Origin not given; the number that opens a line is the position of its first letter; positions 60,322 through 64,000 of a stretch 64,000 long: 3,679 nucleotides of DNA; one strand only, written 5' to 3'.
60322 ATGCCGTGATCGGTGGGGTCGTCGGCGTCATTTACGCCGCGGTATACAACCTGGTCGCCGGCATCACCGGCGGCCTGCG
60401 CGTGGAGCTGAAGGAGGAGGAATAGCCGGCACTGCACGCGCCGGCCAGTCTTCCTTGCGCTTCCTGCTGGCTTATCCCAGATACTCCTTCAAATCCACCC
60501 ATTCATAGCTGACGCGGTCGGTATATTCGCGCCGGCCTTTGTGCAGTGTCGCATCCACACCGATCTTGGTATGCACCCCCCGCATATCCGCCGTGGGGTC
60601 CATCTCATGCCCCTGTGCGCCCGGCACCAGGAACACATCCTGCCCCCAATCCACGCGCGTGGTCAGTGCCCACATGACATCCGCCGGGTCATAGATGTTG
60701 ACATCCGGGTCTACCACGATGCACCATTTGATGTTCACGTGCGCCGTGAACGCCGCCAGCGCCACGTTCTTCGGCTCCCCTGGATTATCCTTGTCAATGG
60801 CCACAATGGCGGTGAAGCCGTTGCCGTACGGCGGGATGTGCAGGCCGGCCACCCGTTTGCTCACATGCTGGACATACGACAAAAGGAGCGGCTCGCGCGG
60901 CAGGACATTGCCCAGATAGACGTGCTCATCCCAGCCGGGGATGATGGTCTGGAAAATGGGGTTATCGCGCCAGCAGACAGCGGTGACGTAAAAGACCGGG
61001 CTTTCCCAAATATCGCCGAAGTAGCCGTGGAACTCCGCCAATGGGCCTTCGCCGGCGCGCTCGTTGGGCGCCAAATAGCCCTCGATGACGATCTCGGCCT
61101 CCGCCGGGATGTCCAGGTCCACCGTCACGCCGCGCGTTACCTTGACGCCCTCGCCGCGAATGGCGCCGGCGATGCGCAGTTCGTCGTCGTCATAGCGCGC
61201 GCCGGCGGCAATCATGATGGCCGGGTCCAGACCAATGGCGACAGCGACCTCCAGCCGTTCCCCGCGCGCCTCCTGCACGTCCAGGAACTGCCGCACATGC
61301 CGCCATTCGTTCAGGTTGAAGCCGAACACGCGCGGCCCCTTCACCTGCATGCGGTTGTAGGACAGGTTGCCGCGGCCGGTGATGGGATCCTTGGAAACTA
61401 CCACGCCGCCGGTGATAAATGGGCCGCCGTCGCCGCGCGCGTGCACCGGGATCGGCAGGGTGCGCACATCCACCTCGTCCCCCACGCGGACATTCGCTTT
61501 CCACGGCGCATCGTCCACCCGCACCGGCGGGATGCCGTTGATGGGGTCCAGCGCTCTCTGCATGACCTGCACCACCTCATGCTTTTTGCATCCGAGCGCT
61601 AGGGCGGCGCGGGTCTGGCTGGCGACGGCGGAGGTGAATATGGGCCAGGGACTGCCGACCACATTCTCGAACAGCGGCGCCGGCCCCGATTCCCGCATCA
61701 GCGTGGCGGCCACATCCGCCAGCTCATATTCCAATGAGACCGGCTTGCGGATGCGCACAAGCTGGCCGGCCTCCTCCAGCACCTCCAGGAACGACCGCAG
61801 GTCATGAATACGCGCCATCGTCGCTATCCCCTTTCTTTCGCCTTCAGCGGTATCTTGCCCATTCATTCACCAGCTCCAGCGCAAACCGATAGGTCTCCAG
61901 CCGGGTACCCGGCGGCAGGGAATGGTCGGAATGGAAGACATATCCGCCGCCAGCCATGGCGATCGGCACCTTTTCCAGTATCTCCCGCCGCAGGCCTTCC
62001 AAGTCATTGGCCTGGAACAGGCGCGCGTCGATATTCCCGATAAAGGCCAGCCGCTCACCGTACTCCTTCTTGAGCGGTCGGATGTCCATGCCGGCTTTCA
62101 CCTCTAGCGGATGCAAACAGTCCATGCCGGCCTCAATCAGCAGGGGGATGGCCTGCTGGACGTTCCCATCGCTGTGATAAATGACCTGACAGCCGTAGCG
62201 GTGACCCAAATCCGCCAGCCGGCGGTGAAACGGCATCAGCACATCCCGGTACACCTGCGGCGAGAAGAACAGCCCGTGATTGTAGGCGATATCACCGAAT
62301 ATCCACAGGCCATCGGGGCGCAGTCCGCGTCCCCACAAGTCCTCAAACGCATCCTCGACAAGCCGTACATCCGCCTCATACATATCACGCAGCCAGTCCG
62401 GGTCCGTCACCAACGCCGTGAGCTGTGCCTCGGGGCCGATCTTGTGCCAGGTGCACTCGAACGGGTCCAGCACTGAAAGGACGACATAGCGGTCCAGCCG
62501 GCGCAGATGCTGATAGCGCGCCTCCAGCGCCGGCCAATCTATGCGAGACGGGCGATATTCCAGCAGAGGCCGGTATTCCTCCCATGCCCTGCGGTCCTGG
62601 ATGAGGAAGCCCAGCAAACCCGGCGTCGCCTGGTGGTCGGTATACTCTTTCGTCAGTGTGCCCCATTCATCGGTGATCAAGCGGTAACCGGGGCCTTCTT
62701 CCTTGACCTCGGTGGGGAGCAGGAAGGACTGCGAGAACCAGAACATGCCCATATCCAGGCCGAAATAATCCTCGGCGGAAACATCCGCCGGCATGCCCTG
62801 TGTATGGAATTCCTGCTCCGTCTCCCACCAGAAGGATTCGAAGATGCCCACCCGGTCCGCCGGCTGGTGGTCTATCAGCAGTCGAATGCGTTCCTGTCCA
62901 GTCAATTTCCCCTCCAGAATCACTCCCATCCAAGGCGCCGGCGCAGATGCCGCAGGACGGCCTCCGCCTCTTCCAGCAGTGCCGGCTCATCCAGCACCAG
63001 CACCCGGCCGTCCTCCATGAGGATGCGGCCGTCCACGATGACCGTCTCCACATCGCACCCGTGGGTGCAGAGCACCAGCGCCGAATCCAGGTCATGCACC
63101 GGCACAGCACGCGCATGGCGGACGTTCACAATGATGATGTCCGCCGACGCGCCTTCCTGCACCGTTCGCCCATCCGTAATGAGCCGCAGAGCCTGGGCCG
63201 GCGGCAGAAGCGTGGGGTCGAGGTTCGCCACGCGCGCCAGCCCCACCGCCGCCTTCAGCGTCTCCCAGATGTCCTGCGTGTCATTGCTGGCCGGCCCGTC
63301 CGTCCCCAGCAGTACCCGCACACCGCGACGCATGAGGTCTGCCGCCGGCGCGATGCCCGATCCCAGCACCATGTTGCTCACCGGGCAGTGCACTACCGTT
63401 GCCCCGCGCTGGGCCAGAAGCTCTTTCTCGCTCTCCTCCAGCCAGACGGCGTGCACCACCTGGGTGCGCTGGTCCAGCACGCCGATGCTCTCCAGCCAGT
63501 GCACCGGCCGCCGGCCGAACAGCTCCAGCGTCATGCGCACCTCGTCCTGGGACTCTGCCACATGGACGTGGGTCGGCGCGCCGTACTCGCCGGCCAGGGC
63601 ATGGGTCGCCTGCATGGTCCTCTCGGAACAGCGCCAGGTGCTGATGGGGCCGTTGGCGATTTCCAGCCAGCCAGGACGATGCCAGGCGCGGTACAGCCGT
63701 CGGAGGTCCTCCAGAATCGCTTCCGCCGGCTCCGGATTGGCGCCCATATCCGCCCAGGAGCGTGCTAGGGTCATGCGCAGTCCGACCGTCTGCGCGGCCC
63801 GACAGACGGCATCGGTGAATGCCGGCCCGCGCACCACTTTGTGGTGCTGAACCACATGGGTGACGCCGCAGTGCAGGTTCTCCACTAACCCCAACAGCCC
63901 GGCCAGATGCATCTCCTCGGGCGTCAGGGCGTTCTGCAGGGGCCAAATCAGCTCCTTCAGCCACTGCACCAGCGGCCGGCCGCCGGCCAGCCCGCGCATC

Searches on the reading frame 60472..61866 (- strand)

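Call 4: search_protein_families(library=pfam, proteins=[window:60472-61866:-])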
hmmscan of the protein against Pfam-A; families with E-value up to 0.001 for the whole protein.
window:60472-61866:- (464 aa): 3 families
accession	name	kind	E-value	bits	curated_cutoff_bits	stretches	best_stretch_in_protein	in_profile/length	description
PF01977.22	UbiD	-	2.3e-59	200.5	23.3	1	117-311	5-204/206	3-octaprenyl-4-hydroxybenzoate carboxy-lyase Rift-related domain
PF20696.2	UbiD_C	-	1.1e-28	100.3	24.2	1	322-439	6-127/127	3-octaprenyl-4-hydroxybenzoate carboxy-lyase C-terminal domain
PF20695.2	UbiD_N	-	5.5e-20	71.7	24.3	1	27-103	1-75/78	3-octaprenyl-4-hydroxybenzoate carboxy-lyase N-terminal domain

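Call 49: search_protein_families(library=ncbifam, proteins=[window:60472-61866:-], max_evalue=1e-10)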
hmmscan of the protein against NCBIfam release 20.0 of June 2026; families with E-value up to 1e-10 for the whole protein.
window:60472-61866:- (464 aa): 7 families
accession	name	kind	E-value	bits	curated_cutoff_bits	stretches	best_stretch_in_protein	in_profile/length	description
TIGR00148.1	TIGR00148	subfamily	3.5e-98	329.1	244.85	1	23-440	1-436/438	UbiD family decarboxylase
NF041204.1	VdcC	exception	1.6e-93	313.7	650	1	21-443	2-439/467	non-oxidative hydroxyarylic acid decarboxylases subunit C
TIGR03701.1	mena_SCO4490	equivalog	3.6e-68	230.3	495.9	2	106-418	101-418/433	menaquinone biosynthesis decarboxylase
NF008175.0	PRK10922.1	equivalog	4e-63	213.6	788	1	111-442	119-458/497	4-hydroxy-3-polyprenylbenzoate decarboxylase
TIGR02724.1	phenyl_P_beta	equivalog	1.3e-43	149.1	468.95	1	22-431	2-428/472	phenylphosphate carboxylase subunit beta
NF041219.1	BagN_FevL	exception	3.3e-41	141.3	1000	1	15-310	12-325/502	bagremycin/ferroverdin biosynthesis UbiD family decarboxylase BagN/FevL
TIGR02723.1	phenyl_P_alpha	equivalog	2.9e-37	128.4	564.6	1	21-436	8-435/485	phenylphosphate carboxylase subunit alpha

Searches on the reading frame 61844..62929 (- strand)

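Call 4: search_protein_families(library=pfam, proteins=[window:61844-62929:-])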
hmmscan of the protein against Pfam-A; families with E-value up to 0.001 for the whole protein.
window:61844-62929:- (361 aa): 1 family
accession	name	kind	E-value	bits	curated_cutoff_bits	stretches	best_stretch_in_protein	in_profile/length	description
PF01208.23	URO-D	-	3.7e-13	49.6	23.9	1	221-357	211-346/346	Uroporphyrinogen decarboxylase (URO-D)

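Call 5: search_protein_families(library=ncbifam, proteins=[window:61844-62929:-], max_evalue=0.00001)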
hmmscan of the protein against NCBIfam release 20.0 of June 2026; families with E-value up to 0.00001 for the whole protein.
window:61844-62929:- (361 aa): 1 family
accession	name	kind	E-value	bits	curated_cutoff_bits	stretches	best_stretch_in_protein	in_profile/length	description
NF004889.0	PRK06252.1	subfamily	5.6e-06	25.6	244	1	221-313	209-296/340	methylcobalamin:coenzyme M methyltransferase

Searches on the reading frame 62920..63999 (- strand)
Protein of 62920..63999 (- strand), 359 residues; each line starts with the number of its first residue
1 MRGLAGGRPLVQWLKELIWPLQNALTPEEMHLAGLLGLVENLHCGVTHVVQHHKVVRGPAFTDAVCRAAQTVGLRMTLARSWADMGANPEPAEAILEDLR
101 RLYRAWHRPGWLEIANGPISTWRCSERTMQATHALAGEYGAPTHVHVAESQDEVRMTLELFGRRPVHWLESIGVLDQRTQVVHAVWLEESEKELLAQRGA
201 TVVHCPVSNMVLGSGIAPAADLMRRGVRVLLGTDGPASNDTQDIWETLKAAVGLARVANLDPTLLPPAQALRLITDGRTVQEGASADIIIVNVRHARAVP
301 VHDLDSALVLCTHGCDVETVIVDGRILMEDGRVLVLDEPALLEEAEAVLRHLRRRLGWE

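Call 28: search_protein_families(library=pfam, proteins=[window:62920-63999:-], max_evalue=0.00001)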
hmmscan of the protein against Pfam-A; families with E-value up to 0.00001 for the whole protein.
window:62920-63999:- (359 aa): 2 families
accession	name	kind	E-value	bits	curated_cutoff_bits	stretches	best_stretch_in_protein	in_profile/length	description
PF01979.26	Amidohydro_1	-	1.6e-41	143.1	25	1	8-326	22-344/345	Amidohydrolase family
PF07969.17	Amidohydro_3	-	9.9e-10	38.9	29.7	1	124-327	259-471/472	Amidohydrolase family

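Call 49: search_protein_families(library=ncbifam, proteins=[window:62920-63999:-], max_evalue=1e-10)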
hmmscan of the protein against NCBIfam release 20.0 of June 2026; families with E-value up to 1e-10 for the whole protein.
window:62920-63999:- (359 aa): 23 families
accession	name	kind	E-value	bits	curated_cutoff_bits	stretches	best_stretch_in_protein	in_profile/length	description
NF004701.0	PRK06038.1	equivalog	2.3e-77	260.5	609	1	1-353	71-427/432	N-ethylammeline chlorohydrolase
NF005557.0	PRK07228.1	equivalog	2.1e-76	257.4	522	1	2-356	71-441/445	5'-deoxyadenosine deaminase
NF006252.0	PRK08393.1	equivalog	8.4e-70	235.9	617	1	1-352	68-423/424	N-ethylammeline chlorohydrolase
NF006549.0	PRK09045.1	equivalog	5.7e-63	213.1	540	1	1-347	81-434/444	TRZ/ATZ family hydrolase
NF006055.0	PRK08203.1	equivalog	5.6e-61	206.5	532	1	6-354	83-452/455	8-oxoguanine deaminase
NF009059.0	PRK12393.1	equivalog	6.3e-47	160.3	543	1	9-354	86-457/460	amidohydrolase family protein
NF005540.0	PRK07203.1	equivalog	7e-45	153.5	444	1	10-356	86-442/444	putative aminohydrolase SsnA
TIGR03314.1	Se_ssnA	subfamily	1.9e-43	149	455.5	1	10-355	85-440/441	putative selenium metabolism protein SsnA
NF012037.0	PRK15493.1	equivalog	5.6e-43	147.3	779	1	2-353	74-434/435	bifunctional S-methyl-5'-thioadenosine deaminase/S-adenosylhomocysteine deaminase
NF004995.0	PRK06380.1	subfamily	3.1e-41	141.7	567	1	2-341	69-412/418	metal-dependent hydrolase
NF006056.0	PRK08204.1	subfamily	1.9e-37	129.1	391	1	1-358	72-446/449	hypothetical protein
NF005211.0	PRK06687.1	equivalog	6e-37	127.4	703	1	2-336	73-417/419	TRZ/ATZ family protein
NF006681.0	PRK09229.1-2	equivalog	1.2e-35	123.1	362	1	17-345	84-443/451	formimidoylglutamate deiminase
NF004801.0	PRK06151.1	subfamily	1.1e-32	113.6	416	1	123-355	218-465/491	chlorohydrolase family protein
TIGR02022.1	hutF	equivalog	5.1e-32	111.2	413.05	1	15-333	83-436/455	formimidoylglutamate deiminase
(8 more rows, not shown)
